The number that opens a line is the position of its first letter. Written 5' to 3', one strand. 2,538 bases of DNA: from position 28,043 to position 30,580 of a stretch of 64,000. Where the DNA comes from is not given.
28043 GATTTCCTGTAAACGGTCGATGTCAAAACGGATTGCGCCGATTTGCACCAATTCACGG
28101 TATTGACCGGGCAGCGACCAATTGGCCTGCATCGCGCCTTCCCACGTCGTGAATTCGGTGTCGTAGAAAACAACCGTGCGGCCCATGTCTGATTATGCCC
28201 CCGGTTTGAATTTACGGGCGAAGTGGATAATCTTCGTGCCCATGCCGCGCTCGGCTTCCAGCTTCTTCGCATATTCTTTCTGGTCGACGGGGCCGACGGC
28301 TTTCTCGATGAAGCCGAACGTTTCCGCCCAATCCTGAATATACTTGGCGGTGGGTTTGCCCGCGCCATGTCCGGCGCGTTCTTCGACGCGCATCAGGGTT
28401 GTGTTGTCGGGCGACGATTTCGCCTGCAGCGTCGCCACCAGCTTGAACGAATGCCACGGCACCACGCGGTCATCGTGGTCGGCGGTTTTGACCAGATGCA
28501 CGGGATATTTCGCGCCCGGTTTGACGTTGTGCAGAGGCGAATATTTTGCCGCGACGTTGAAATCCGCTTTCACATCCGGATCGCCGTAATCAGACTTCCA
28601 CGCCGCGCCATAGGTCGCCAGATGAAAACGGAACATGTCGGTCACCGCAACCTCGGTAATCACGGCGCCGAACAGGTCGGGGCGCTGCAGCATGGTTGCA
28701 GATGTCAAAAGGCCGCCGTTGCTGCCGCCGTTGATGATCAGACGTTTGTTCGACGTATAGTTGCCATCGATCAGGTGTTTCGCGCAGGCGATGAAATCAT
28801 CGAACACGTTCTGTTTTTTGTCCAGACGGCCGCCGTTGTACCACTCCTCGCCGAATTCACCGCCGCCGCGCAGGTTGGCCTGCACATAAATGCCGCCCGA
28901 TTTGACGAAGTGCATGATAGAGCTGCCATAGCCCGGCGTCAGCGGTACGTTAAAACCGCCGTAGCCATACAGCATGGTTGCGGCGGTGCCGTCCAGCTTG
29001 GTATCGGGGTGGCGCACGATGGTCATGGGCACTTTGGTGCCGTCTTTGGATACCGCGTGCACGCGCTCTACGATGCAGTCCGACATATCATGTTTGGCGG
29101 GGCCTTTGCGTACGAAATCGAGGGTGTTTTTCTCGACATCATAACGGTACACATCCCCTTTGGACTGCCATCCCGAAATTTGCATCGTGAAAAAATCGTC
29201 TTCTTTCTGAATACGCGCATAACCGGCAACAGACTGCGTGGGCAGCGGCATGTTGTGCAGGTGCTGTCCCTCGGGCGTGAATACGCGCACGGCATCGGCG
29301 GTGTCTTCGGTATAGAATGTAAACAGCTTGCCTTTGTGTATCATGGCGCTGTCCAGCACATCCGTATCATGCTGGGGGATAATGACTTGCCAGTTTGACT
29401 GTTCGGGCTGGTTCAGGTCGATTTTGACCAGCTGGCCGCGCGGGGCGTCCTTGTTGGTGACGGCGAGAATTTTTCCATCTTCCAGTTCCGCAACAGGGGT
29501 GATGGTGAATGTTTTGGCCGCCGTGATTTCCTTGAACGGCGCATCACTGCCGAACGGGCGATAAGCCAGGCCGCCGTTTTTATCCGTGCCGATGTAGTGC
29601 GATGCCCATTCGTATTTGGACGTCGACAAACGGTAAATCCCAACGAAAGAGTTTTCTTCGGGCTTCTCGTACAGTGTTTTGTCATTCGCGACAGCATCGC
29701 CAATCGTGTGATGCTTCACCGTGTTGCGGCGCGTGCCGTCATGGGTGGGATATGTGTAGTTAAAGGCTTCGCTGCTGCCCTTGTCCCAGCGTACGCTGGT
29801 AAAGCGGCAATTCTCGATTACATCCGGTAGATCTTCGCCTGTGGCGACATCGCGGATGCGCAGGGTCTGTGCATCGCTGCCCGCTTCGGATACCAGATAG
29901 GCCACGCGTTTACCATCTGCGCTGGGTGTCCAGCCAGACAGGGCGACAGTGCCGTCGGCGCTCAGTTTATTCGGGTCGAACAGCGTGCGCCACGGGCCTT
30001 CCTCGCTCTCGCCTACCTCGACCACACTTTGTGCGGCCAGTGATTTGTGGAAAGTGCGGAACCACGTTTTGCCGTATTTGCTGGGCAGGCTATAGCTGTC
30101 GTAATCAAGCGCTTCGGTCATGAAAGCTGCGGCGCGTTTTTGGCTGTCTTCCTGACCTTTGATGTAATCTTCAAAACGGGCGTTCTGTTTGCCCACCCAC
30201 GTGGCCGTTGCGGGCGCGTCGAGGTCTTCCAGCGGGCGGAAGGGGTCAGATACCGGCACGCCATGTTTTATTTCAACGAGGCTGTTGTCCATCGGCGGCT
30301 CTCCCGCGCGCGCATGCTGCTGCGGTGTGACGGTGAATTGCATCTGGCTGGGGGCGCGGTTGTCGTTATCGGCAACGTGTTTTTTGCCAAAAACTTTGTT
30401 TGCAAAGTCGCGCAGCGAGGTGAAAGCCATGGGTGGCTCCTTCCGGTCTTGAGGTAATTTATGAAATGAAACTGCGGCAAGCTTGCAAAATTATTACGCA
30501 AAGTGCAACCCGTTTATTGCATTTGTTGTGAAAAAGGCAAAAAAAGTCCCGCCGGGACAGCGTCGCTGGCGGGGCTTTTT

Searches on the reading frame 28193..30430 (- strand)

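Call 72: search_protein_families(library=pfam, proteins=[window:28193-30430:-], max_evalue=0.00001)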
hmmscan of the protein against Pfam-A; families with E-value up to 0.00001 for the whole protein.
window:28193-30430:- (745 aa): 2 families
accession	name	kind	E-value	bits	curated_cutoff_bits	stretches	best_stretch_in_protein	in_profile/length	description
PF02897.21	Peptidase_S9_N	-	7e-72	242.9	24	1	48-440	6-411/414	Prolyl oligopeptidase, N-terminal beta-propeller domain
PF00326.27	Peptidase_S9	-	1.4e-56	191.8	22.6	1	507-713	8-211/213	Prolyl oligopeptidase family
